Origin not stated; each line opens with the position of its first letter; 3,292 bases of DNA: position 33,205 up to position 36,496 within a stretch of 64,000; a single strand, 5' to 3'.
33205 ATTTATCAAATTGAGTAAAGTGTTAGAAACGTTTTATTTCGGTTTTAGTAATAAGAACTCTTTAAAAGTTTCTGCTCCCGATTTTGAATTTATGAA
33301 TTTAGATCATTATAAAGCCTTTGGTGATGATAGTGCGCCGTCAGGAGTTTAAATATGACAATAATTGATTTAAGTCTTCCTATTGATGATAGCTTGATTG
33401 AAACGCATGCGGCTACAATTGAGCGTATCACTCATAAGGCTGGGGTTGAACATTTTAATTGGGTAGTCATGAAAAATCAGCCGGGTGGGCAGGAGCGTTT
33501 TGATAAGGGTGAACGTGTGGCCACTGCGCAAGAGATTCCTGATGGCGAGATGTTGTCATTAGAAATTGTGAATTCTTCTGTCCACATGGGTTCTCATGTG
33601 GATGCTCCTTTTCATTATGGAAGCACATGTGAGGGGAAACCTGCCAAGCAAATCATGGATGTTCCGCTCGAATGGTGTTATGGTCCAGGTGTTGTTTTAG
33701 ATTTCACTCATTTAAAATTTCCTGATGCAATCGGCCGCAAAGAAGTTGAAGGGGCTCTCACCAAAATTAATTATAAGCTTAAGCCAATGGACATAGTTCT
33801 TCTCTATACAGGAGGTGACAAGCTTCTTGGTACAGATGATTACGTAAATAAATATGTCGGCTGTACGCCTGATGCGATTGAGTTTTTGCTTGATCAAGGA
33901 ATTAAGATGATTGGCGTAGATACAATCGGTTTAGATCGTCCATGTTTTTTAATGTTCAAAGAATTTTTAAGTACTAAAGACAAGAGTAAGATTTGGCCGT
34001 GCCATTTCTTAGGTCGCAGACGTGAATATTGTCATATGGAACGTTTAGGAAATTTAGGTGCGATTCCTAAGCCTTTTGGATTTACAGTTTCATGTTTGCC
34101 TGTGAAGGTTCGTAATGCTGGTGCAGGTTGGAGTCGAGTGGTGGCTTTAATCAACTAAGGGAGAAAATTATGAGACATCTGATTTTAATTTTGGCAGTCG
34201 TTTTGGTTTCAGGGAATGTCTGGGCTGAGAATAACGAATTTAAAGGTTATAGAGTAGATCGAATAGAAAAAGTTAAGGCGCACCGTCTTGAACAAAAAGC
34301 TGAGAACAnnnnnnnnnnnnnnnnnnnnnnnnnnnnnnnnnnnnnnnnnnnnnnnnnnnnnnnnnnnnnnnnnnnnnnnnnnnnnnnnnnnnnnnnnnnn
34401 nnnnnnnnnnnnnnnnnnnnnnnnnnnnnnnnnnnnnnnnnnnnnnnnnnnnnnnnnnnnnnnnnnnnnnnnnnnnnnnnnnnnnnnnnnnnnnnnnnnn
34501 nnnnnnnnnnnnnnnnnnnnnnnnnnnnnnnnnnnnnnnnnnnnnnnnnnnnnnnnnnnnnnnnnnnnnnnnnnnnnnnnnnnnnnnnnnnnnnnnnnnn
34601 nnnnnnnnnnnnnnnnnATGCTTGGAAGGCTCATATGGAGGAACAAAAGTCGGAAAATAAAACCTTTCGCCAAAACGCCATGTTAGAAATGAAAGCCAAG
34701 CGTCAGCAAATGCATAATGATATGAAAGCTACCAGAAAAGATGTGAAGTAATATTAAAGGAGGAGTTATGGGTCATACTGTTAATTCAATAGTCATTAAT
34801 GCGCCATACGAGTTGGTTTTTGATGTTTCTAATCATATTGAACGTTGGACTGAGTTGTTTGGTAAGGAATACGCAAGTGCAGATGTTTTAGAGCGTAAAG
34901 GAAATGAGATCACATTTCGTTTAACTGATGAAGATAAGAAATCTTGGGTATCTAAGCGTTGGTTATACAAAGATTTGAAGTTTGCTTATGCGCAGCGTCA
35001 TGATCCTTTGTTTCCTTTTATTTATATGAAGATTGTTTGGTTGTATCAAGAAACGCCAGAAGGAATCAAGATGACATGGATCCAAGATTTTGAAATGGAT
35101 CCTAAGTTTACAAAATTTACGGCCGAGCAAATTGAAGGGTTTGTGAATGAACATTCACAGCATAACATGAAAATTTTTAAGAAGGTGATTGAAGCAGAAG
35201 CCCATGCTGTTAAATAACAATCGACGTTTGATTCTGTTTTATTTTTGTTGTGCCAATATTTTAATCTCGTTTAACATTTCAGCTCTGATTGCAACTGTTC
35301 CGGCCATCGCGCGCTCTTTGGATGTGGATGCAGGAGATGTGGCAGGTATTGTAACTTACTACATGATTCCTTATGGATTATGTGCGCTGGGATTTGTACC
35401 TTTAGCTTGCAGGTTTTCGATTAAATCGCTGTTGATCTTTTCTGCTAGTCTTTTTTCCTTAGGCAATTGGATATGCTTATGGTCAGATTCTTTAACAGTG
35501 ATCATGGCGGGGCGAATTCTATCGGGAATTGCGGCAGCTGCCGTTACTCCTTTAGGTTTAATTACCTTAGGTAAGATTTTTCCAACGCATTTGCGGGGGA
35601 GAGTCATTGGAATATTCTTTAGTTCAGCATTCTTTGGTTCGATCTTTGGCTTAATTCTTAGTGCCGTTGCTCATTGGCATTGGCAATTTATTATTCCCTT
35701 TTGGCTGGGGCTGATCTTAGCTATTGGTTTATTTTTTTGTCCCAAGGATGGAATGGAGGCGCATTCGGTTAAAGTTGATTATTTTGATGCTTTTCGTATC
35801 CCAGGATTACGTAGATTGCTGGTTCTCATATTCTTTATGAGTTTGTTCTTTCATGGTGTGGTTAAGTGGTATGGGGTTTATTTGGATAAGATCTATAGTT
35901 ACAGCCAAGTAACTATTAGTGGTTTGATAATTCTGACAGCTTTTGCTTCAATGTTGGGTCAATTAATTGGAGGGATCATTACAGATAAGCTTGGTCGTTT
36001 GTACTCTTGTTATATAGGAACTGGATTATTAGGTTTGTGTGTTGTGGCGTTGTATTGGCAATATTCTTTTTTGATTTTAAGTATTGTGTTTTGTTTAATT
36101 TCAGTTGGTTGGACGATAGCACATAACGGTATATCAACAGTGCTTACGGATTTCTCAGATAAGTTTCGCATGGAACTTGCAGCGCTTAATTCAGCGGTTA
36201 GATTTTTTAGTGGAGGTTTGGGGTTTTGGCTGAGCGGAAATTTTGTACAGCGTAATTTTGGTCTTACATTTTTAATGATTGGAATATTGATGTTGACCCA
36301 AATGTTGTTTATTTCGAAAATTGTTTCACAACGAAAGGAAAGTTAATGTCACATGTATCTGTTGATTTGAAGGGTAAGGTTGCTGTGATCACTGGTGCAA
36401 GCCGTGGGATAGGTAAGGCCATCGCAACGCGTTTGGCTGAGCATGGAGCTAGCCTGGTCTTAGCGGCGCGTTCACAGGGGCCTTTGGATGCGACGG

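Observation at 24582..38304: Gene content of a type II polyketide synthase (PKS) cluster (KS, inactive KS partner, ACP, aromatase/cyclases, ketoreductase) in an AT-rich genome with a PVC-like 16S signature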

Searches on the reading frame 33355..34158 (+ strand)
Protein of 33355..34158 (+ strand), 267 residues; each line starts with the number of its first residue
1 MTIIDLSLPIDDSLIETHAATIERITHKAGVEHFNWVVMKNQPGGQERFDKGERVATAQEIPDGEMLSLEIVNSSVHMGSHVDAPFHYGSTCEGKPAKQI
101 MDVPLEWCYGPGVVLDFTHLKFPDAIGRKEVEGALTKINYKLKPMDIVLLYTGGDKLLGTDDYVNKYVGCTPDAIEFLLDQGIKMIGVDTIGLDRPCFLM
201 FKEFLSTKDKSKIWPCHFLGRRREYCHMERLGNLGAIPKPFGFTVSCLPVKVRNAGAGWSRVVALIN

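Call 7: search_protein_families(library=pfam, proteins=[window:33355-34158:+], max_evalue=0.01)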
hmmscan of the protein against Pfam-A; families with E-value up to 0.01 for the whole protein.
window:33355-34158:+ (267 aa): 1 family
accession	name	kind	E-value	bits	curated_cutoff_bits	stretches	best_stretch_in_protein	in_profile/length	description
PF04199.19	Cyclase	-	1.1e-28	100.6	23.1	1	4-195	1-142/142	Putative cyclase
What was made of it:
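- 33355..34158 (+): PF04199 metal-dependent 'cyclase'. It is the most conserved gene of the cassette. Candidate roles are later-ring cyclase or hydrolase (inferred). Cyclase 100.6 bits (call 7).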

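Call 19: search_protein_families(library=ncbifam, proteins=[window:33355-34158:+], max_evalue=0.001)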
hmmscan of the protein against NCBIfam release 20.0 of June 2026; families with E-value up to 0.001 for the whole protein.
window:33355-34158:+ (267 aa): 1 family
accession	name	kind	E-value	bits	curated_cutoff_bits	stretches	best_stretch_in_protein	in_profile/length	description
TIGR03035.1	trp_arylform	equivalog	9.5e-13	48.6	223.05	1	72-194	41-148/206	arylformamidase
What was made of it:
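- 33355..34158 (+): Arylformamidase scores 48.6 bits against a cut-off of 223 (call 19).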

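Call 25: search_solved_structures(query=window:33355-34158:+, max_evalue=0.01)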
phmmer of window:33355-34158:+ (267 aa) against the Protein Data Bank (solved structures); distinct sequences matched with E-value up to 0.01: 10.
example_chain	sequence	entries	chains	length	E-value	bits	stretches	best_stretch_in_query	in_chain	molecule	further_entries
5nnb_A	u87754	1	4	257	4.4e-08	36.2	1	68-266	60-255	isatin hydrolase A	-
5nna_A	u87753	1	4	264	4.9e-08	36.1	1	68-266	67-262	isatin hydrolase A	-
4cz1_A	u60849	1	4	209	5.2e-08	36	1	72-194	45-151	KYNURENINE FORMAMIDASE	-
4co9_A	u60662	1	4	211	5.3e-08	36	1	72-194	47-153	KYNURENINE FORMAMIDASE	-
4cog_A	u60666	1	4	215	4.8e-06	29.6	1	64-194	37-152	KYNURENINE FORMAMIDASE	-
8hmo_A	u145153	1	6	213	9e-06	28.7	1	73-195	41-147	Metal-dependent hydrolase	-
1r61_A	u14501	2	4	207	1.5e-05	27.9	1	63-195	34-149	metal-dependent hydrolase | Hydrolase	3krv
4cob_A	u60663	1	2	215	0.00059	22.7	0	72-194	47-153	KYNURENINE FORMAMIDASE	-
2b0a_A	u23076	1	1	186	0.0079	19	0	141-191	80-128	Hypothetical protein MJ0783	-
5nmp_A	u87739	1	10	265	0.0085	18.9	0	169-266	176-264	Isatin hydrolase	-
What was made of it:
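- PF04199 members include hydrolases (call 25).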

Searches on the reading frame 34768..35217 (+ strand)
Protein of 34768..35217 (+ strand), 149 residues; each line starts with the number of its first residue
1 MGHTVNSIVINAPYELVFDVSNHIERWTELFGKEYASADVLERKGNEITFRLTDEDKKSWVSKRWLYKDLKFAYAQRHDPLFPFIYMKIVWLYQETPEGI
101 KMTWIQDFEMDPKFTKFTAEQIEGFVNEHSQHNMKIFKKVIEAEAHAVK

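Call 7: search_protein_families(library=pfam, proteins=[window:34768-35217:+], max_evalue=0.01)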
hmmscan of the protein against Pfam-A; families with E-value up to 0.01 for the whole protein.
window:34768-35217:+ (149 aa): 2 families
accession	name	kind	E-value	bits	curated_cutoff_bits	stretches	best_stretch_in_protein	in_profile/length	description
PF03364.25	Polyketide_cyc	-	1.1e-05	26.1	23.4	1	10-117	1-106/126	Polyketide cyclase / dehydrase and lipid transport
PF10604.15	Polyketide_cyc2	-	3.5e-05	24.6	27.4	1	2-142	2-142/142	Polyketide cyclase / dehydrase and lipid transport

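Call 19: search_protein_families(library=ncbifam, proteins=[window:34768-35217:+], max_evalue=0.001)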
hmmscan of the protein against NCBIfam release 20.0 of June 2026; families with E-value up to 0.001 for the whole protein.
window:34768-35217:+ (149 aa): 0 families

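Call 29: search_solved_structures(query=window:34768-35217:+, max_evalue=1)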
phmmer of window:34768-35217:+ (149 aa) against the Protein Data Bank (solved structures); distinct sequences matched with E-value up to 1: 9.
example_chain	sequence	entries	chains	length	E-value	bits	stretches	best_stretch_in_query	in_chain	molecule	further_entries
3tl1_A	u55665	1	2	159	3.8e-25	91.6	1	2-143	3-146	Polyketide cyclase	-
3tvr_A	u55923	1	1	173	5.1e-25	91.2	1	2-143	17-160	Polyketide cyclase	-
2kf2_A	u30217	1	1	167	8.6e-25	90.5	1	2-143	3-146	Putative polyketide cyclase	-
2rez_A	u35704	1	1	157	9.4e-25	90.4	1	3-143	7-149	Multifunctional cyclase-dehydratase-3-O-methyl transferase tcmN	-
3tvq_A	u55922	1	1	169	1.2e-24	90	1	3-143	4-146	Multifunctional cyclase-dehydratase-3-O-methyl transferase tcmN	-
2rer_A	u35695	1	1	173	1.3e-24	89.9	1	3-143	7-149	Multifunctional cyclase-dehydratase-3-O-methyl transferase tcmN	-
2res_A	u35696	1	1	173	7.2e-24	87.5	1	3-143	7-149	Multifunctional cyclase-dehydratase-3-O-methyl transferase tcmN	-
1k99_A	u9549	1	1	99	0.18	14.8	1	67-113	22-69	Upstream binding factor 1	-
4xrt_A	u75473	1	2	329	0.45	13.5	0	9-84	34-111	StfQ Aromatase/Cyclase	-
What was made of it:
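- On Photorhabdus-type anthraquinone (ant) cluster: The aromatase is of the TcmN/WhiE type (call 29).
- Closest known: Photorhabdus luminescens anthraquinone. Different: The aromatase matches the TcmN/WhiE type (call 29).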

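Call 31: search_solved_structures(query=window:34768-35217:+, max_evalue=1e-10, show_alignments=3)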
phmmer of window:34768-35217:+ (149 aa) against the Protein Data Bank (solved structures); distinct sequences matched with E-value up to 1e-10: 7.
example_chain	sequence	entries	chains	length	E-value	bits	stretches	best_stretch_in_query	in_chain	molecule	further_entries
3tl1_A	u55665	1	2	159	3.8e-25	91.6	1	2-143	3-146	Polyketide cyclase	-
3tvr_A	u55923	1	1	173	5.1e-25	91.2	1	2-143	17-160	Polyketide cyclase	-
2kf2_A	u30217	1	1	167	8.6e-25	90.5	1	2-143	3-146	Putative polyketide cyclase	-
2rez_A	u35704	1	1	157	9.4e-25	90.4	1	3-143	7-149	Multifunctional cyclase-dehydratase-3-O-methyl transferase tcmN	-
3tvq_A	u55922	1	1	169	1.2e-24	90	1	3-143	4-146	Multifunctional cyclase-dehydratase-3-O-methyl transferase tcmN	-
2rer_A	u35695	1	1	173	1.3e-24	89.9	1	3-143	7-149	Multifunctional cyclase-dehydratase-3-O-methyl transferase tcmN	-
2res_A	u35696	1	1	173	7.2e-24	87.5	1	3-143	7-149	Multifunctional cyclase-dehydratase-3-O-methyl transferase tcmN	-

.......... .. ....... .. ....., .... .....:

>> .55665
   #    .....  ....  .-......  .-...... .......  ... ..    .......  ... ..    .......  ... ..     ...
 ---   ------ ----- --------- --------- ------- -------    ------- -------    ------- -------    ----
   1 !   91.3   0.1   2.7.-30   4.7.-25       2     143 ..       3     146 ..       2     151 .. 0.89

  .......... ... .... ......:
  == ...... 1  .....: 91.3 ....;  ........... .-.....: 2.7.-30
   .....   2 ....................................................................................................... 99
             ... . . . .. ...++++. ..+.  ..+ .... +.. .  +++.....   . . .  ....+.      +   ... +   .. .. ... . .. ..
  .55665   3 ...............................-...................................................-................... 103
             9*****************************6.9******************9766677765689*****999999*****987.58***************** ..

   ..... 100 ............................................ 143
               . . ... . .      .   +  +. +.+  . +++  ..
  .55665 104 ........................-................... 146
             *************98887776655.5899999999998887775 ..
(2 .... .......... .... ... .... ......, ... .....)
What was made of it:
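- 34768..35217 (+): Monodomain TcmN/WhiE-type aromatase/cyclase (SRPBCC). WhiE ARO/CYC 3TL1 at 91.6 bits (E 3.8e-25) and TcmN at 90 bits, both full length (calls 29, 31).
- On Aromatic type II polyketide synthase: It matches WhiE (3TL1) and TcmN (2RER) at E~1e-25 over the full length, with the Trp/Tyr/Ser-x-Arg positions conserved in the alignment (calls 29, 31).
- Closest known: Actinobacterial non-reducing aromatic type II PKSs. Same: A monodomain ARO/CYC about 40% identical to WhiE/TcmN (call 31).
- ARO/CYC matches WhiE and TcmN at E~1e-25 over the full length, and the Trp/Tyr/Ser-x-Arg positions are conserved in the alignment (calls 29, 31). A dedicated ACP, a CLF-type partner and a biosynthetic ARO/CYC about 40% identical to WhiE/TcmN (call 31) have no known catabolic role.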

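Call 39: find_homologous_proteins(query=window:34768-35217:+, max_evalue=0.00001)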
Query window:34768-35217:+ (149 aa): 804 proteins with E <= 0.00001 among 807 candidates; the best 120 are listed.
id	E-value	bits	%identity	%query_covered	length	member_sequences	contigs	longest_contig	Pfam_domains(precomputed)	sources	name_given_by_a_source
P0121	7.5e-97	339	100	100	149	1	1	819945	PF03364.26,PF10604.16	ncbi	-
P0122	1.3e-95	335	98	100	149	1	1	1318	PF03364.26,PF10604.16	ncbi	-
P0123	7.0e-92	323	95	100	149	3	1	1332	PF10604.16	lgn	-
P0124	1.8e-89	315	95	100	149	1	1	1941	PF10604.16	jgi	jgi:aromatase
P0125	4.0e-88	311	93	100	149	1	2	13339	PF03364.26,PF10604.16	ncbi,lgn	-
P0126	4.8e-88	310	91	100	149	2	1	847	-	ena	-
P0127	5.1e-88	310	93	100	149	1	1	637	-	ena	-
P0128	1.3e-87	309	92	100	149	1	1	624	PF03364.26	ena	-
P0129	2.6e-87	308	91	100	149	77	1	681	PF10604.16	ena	-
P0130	6.9e-87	307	91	100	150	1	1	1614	-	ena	-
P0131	1.0e-86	306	92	100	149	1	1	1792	PF10604.16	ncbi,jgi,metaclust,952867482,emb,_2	jgi:aromatase|metaclust:\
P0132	1.1e-86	306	91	100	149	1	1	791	-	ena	-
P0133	2.2e-86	305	90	100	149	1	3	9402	-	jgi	jgi:aromatase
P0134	6.9e-86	303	93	99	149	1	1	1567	PF10604.16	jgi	jgi:aromatase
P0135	7.9e-86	303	89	100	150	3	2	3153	PF03364.26,PF10604.16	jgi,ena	-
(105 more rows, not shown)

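Call 40: find_encoding_contigs(protein=P0121, flank=1000, max_places=1)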
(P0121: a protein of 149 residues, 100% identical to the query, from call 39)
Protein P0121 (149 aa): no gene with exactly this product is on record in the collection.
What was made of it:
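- Tried and rejected: It is not on record (call 40).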

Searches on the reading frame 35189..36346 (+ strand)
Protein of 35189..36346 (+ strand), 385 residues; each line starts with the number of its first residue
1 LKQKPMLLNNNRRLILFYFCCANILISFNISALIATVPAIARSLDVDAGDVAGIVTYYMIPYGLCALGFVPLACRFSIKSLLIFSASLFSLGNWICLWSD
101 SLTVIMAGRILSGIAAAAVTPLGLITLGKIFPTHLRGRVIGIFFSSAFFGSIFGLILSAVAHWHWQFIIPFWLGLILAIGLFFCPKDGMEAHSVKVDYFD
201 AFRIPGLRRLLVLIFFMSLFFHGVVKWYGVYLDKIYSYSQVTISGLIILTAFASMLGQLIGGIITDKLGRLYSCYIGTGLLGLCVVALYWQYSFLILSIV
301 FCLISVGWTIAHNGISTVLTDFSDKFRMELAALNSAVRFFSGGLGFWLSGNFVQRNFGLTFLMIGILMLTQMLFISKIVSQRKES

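Call 7: search_protein_families(library=pfam, proteins=[window:35189-36346:+], max_evalue=0.01)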
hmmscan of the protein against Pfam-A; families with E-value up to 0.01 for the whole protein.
window:35189-36346:+ (385 aa): 2 families
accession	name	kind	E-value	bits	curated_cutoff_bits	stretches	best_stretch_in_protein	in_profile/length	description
PF07690.21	MFS_1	-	8.4e-34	117.4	33.4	1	20-345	2-346/347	Major Facilitator Superfamily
PF00083.30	Sugar_tr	-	1.4e-11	44.4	22.3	1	54-185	51-192/452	Sugar (and other) transporter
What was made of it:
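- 35189..36346 (+): MFS transporter (drug/H+ antiporter-like). It is a putative exporter, seen only in Omnitrophota loci and poorly conserved. MFS_1 117 bits (call 7).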

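Call 42: search_protein_families(library=ncbifam, proteins=[window:35189-36346:+], max_evalue=0.00001)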
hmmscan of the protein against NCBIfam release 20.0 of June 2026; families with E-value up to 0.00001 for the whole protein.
window:35189-36346:+ (385 aa): 25 families
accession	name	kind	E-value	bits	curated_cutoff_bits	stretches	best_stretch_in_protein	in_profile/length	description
TIGR00711.1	efflux_EmrB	subfamily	2.5e-15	56.2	230.2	1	22-208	10-201/485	DHA2 family efflux MFS transporter permease subunit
TIGR00880.1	2_A_01_02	superfamily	2.7e-14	53.5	131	1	56-184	1-133/141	multidrug resistance protein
TIGR00891.1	2A0112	subfamily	2.3e-11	43.4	552.9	1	23-191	21-191/405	sialate:H+ symport family MFS transporter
NF007799.0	PRK10504.1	subfamily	1.7e-10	40.4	426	1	25-192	21-193/471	multidrug transporter subunit MdtD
TIGR00881.1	2A0104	subfamily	1.1e-09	37.9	407.75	1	33-187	14-173/379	phosphoglycerate transporter protein PgtP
TIGR00893.1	2A0114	subfamily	1.1e-09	37.8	395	1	35-191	15-175/399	D-galactonate transporter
NF007498.0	PRK10091.1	equivalog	1.7e-09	37.2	499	1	33-363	22-358/390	MFS transporter AraJ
TIGR00710.1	efflux_Bcr_CflA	subfamily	1.8e-09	37.5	200.9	1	14-318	5-317/385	Bcr/CflA family efflux MFS transporter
NF012175.1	tet_MFS_L_K_45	equivalog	2.6e-09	36.4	650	1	15-171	1-162/444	Tet(L)/Tet(K)/Tet(45) family tetracycline efflux MFS transporter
NF012185.0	tet_MFS_L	exception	2.5e-08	33.3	925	1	13-171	13-174/457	tetracycline efflux MFS transporter Tet(L)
NF000218.1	FexA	exception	2.7e-08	32.9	900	1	22-183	28-194/475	chloramphenicol/florfenicol efflux MFS transporter FexA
TIGR00900.1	2A0121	subfamily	3e-08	33.4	319.6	0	204-354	208-361/364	H+ Antiporter protein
NF000391.1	EmrB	exception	3e-08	32.8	925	1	36-178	33-179/501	multidrug efflux MFS transporter permease subunit EmrB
NF040856.1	FexB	exception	4.3e-08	32.4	950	1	72-183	72-187/469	chloramphenicol/florfenicol efflux MFS transporter FexB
NF040895.2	MFS_effux_SdrM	equivalog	1.1e-07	31.3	550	1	29-217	21-208/441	multidrug efflux MFS transporter SdrM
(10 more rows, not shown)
